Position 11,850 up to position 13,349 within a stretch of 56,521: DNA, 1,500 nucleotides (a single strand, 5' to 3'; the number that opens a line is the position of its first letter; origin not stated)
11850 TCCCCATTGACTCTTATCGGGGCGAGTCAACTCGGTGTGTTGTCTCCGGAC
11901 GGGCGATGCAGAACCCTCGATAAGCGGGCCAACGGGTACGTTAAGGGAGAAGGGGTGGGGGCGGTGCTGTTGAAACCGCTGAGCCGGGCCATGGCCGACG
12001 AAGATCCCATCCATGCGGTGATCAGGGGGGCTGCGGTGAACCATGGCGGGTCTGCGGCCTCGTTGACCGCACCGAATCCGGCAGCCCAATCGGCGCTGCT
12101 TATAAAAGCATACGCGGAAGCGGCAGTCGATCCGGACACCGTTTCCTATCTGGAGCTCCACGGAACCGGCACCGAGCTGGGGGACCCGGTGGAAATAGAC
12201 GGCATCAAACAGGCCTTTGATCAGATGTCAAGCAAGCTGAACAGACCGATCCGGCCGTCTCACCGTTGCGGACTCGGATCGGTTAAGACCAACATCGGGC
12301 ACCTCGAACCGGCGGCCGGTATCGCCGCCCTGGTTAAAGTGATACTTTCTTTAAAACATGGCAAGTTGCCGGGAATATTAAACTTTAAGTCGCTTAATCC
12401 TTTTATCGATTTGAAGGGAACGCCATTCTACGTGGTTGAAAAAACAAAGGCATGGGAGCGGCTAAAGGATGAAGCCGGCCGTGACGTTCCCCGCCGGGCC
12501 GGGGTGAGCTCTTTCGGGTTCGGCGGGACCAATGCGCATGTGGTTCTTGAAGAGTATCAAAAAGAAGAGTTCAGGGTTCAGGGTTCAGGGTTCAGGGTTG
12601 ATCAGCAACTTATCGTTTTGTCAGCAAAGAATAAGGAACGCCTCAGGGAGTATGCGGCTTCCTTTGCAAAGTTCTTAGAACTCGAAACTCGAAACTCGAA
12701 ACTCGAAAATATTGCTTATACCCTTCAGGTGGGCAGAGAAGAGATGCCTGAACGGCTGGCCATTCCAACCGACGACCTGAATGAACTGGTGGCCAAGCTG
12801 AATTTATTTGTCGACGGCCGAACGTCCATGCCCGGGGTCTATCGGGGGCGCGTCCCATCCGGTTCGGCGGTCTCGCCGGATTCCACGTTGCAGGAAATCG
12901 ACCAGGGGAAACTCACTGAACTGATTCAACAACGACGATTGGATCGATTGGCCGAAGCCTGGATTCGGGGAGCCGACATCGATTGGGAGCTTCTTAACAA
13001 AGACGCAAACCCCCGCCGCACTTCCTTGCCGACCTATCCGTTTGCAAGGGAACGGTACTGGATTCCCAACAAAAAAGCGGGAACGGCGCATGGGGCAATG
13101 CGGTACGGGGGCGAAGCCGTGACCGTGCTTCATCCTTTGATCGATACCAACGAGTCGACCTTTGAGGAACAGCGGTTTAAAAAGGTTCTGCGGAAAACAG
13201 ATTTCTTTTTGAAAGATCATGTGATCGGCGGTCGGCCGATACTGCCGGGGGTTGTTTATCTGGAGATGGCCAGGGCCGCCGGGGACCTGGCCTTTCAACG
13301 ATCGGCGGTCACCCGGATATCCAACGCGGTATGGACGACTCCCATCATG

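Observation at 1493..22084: Every KS is followed by a tandem array of G(G/T)TCAG(G/A) heptanucleotides: a DNA-level repeat inside the coding sequence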

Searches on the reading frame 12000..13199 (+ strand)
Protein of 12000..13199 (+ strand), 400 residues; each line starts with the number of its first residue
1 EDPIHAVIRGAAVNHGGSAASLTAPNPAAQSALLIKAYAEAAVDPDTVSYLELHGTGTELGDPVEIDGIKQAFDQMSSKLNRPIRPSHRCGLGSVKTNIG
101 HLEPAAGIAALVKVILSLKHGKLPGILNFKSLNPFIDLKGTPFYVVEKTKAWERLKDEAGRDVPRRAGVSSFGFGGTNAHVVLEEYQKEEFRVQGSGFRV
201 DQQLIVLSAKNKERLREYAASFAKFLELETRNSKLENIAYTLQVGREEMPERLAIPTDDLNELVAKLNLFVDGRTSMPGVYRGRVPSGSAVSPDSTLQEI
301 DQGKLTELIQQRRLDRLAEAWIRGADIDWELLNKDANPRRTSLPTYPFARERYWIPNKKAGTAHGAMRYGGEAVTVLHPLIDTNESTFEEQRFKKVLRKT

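Call 17: find_related_loci(query=window:12000-13199:+, collection=genome_contigs, flank=10000)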
Query window:12000-13199:+ (400 aa) in genome_contigs; peptide patterns used: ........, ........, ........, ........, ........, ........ (x = any residue, [..] = any of these).
90 stretches matched a pattern; 7 encode a relative of the query (tblastn E <= 1e-3); 7 distinct loci.
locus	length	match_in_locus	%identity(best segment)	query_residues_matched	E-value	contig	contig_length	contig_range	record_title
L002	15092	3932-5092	45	2-394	8e-105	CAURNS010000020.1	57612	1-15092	MAG TPA_asm: uncultured Pelosinus sp. isolate ERR9968789_bin.10_MetaWRAP_v1.3_MAG genome assembly, contig: ERZ21615840.1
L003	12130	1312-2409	45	4-359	1e-104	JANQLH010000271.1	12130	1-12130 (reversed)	MAG: SAR324 cluster bacterium isolate PL25a_bin.53 k99_4920940, whole genome shotgun sequence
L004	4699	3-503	86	229-400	1e-95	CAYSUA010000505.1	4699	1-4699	MAG TPA_asm: uncultured Desulfobacteraceae bacterium isolate SRP200020_co7_102 genome assembly, contig: NODE_12363_lengt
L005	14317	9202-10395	46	2-397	2e-109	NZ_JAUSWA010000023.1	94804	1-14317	Paenibacillus brasilensis strain DSM 14914 Ga0480240_23, whole genome shotgun sequence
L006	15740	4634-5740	40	2-367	3e-85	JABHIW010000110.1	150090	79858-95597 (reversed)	MAG: Candidatus Scalindua sp. isolate SI037_bin72 k141_1265917, whole genome shotgun sequence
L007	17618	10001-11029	41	2-355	2e-82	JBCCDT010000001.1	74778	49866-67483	MAG: Pseudomonadota bacterium isolate P01_A01_bin.90 k141_160218_length_74778_cov_54.0235, whole genome shotgun sequence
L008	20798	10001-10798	40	1-274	1e-56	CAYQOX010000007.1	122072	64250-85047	MAG TPA_asm: uncultured bacterium isolate SRP141376_co2_274 genome assembly, contig: NODE_345_length_122072_cov_8.054214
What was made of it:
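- On Cyanobacterial STRR: The nearest genome is a Desulfobacteraceae MAG (call 17).
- Closest known: Cyanobacterial STRR. Different: The closest relative of this window is a Desulfobacteraceae MAG (call 17), and the window's non-PKS DNA has no such arrays.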

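Call 23: find_homologous_proteins(query=window:12000-13199:+, max_evalue=1e-60)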
Query window:12000-13199:+ (400 aa): 320 proteins with E <= 1e-60 among 8000 candidates; the best 120 are listed.
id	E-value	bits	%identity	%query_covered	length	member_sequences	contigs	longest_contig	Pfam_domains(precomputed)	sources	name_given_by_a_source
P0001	6.2e-122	426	52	100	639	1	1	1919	PF22336.3,PF00109.33,PF21089.4,PF22621.3,PF02801.29,PF16197.12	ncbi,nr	ncbi:MAG: type I polyketide synthase, partial [Thiotrichaceae bacterium]|nr:type I polyketide syntha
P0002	1.8e-111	391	49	100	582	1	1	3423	PF22336.3,PF00109.33,PF21089.4,PF22621.3,PF02801.29,PF16197.12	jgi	jgi:polyketide synthase PksN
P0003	6.3e-110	386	45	100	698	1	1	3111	PF22336.3,PF00109.33,PF22621.3,PF00108.30,PF02801.29,PF16197.12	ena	-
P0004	8.8e-109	382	51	90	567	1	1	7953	PF22336.3,PF00109.33,PF22621.3,PF02801.29,PF16197.12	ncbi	-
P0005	1.7e-104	368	49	96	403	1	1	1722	PF22336.3,PF22621.3,PF02801.29,PF16197.12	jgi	jgi:acyl transferase domain-containing protein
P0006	7.5e-104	366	48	98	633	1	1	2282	PF22336.3,PF00109.33,PF22621.3,PF00550.32,PF02801.29,PF16197.12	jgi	-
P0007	1.8e-103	365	47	91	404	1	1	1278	PF22336.3,PF22621.3,PF02801.29,PF16197.12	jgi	jgi:acyl transferase domain-containing protein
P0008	2.4e-103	364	49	89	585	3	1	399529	PF22336.3,PF22621.3,PF02801.29,PF16197.12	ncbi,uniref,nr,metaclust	ncbi:long-chain-fatty-acid-CoA ligase [Paenibacillus pini JCM 16418]|uniref:Long-chain-fatty-acid-Co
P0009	9.6e-103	362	47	92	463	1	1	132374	PF22336.3,PF00109.33,PF22621.3,PF02801.29,PF16197.12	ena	-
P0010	1.2e-102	362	45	99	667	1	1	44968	PF22336.3,PF21089.4,PF22621.3,PF14765.13,PF02801.29,PF16197.12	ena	-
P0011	9.3e-102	359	46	93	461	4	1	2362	PF22336.3,PF00109.33,PF22621.3,PF02801.29,PF16197.12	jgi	jgi:acyl transferase domain-containing protein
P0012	2.2e-101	358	48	89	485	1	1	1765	PF22336.3,PF00109.33,PF22621.3,PF02801.29,PF16197.12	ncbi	-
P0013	4.6e-101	357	47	93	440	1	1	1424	PF22336.3,PF22621.3,PF02801.29,PF16197.12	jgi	jgi:polyketide synthase PksN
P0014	4.6e-101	357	45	98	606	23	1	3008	PF22336.3,PF00109.33,PF21089.4,PF22621.3,PF02801.29,PF16197.12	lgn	-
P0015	1.3e-100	355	45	99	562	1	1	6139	PF22336.3,PF00109.33,PF22621.3,PF00108.30,PF02801.29,PF16197.12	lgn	-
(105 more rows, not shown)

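Call 74: search_solved_structures(query=window:12000-13199:+, show_alignments=2, max_evalue=1e-30)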
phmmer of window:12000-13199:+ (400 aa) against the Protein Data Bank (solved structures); distinct sequences matched with E-value up to 1e-30: 55.
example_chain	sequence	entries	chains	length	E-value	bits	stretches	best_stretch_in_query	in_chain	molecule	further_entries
7zma_A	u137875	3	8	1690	1e-169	568.1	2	2-365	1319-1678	Putative polyketide synthase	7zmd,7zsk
4na2_A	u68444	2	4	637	1.1e-102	347.4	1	4-358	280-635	Polyketide synthase PksJ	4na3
4na1_A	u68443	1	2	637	1.1e-102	347.4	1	4-358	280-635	Polyketide synthase PksJ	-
4z37_A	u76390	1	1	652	2.9e-87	296.6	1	2-363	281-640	Putative mixed polyketide synthase/non-ribosomal peptide synthetase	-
7zmc_A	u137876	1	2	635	7.6e-85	288.7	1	2-360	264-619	Putative polyketide synthase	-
5erb_A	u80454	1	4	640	3.2e-82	280.1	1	2-356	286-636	Polyketide synthase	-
6mhk_A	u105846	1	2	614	1.1e-81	278.2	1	2-357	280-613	Polyketide synthase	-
7zm9_A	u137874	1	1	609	9.1e-80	272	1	2-363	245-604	Putative polyketide synthase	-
4qyr_A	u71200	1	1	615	8.4e-78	265.5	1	2-357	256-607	AT-less polyketide synthase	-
4tkt_A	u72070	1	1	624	5.2e-71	243.1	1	2-356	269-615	AT-less polyketide synthase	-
6mhl_A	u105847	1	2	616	9.9e-71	242.2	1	2-355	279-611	Hybrid NRPS/PKS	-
5elp_C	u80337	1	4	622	1.7e-68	234.9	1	2-355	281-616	NRPS/PKS protein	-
5e5n_A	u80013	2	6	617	6.3e-68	233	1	2-358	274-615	Polyketide synthase PksL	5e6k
5erf_A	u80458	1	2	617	6.4e-68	233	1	2-358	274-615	Polyketide synthase PksL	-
5eny_A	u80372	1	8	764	6.2e-67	229.7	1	2-356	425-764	Polyketide synthase PksL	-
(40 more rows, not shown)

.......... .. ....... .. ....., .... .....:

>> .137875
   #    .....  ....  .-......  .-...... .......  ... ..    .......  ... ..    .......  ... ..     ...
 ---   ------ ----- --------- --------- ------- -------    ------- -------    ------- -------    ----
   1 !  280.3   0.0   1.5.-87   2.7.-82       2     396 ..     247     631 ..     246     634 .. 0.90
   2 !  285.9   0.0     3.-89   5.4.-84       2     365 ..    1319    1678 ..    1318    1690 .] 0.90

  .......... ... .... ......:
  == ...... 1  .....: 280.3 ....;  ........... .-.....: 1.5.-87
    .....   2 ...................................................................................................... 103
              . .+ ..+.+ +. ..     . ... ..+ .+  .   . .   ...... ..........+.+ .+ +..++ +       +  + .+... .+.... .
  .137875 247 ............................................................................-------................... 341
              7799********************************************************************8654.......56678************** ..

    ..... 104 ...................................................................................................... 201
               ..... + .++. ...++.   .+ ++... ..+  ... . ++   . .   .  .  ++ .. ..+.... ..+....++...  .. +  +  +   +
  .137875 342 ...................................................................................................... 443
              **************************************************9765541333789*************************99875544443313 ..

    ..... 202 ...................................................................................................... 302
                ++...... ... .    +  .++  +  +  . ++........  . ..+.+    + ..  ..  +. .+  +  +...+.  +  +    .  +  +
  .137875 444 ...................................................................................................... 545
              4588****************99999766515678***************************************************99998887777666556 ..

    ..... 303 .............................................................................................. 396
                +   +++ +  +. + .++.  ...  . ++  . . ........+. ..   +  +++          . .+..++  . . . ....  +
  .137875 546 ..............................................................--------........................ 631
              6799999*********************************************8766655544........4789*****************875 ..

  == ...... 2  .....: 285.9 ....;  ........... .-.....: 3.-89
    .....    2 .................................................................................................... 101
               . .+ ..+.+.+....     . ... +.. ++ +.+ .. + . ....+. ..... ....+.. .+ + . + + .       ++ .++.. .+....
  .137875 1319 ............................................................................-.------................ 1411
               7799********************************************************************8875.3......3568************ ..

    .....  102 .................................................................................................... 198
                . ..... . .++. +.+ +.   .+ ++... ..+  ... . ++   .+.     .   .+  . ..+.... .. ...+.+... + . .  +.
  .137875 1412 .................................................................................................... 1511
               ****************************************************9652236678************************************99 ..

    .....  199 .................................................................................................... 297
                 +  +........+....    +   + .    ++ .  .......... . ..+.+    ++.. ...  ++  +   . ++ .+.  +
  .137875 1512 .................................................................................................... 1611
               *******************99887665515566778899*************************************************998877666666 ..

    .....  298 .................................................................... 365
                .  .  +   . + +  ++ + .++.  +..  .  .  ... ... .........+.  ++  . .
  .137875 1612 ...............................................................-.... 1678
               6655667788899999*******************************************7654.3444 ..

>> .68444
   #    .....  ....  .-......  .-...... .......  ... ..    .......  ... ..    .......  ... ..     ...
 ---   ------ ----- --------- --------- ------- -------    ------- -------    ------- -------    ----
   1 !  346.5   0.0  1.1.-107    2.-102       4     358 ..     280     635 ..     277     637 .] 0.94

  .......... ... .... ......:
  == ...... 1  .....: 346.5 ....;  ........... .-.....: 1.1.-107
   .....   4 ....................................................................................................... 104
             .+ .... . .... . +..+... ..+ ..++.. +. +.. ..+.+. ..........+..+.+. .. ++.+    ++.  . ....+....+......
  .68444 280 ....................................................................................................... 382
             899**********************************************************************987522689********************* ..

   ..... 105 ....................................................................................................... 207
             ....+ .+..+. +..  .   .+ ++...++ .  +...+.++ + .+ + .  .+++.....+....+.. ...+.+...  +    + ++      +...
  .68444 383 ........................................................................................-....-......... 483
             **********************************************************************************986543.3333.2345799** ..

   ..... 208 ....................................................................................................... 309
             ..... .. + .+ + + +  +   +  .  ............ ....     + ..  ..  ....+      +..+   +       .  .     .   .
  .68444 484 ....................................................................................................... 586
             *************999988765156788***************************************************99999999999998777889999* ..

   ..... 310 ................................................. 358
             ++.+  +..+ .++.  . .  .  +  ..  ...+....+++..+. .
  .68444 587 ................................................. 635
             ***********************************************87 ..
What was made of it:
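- On trans-AT PKS KS-flanking linker domain: Matches to PDB entries 7ZMA and 4NA1 (call 74).
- Solved KS-LD structures align with an unrelated linker of similar length (call 74).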

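Call 82: predict_structure(alignment_id=A4)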
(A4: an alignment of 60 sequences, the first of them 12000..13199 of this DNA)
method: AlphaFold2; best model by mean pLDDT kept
length: 400 residues; sequences in the alignment: 60
mean_pLDDT: 79.4   pTM: 0.63
mean pLDDT of the five models: 79.4, 79.3, 79.0, 78.8, 74.7
residues with pLDDT >= 90: 205; 70-90: 87; 50-70: 47; < 50: 61
segments of 3 or more residues with pLDDT < 50: 192-197, 347-400
pLDDT, mean of each block of 10 residues (from residue 1): 79 76 81 95 96 71 87 95 91 80 79 95 89 89 95 94 96 80 86 50 93 93 86 85 83 95 96 92 81 58 93 95 92 81 58 43 37 37 37 34
secondary structure, 60 per line:
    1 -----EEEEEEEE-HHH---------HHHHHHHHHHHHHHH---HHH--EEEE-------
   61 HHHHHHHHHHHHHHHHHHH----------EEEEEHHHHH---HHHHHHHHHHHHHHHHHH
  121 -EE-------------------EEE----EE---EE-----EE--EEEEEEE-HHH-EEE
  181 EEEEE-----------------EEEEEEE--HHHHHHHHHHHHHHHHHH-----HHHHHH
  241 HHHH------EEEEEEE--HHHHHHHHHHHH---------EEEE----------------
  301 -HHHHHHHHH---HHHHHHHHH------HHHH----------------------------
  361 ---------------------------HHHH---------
elements in order: E6-13 H27-41 E50-53 H61-79 E90-94 H95-99 H103-120 E143-145 E166-172 E178-185 E203-209 H212-229 H235-244 E251-257 H260-271 E281-284 H302-310 H314-322 H329-332 H388-391
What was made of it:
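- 12569..12603 (+): Site-1 array, module 4: four perfect GTTCAGG units followed by GTTGATC. In the AF2 model these residues are coil, with pLDDT below 50 (call 82).
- Site 2 is the alpha1-alpha2 loop (call 82). The segment is modelled as low-confidence coil (call 82).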
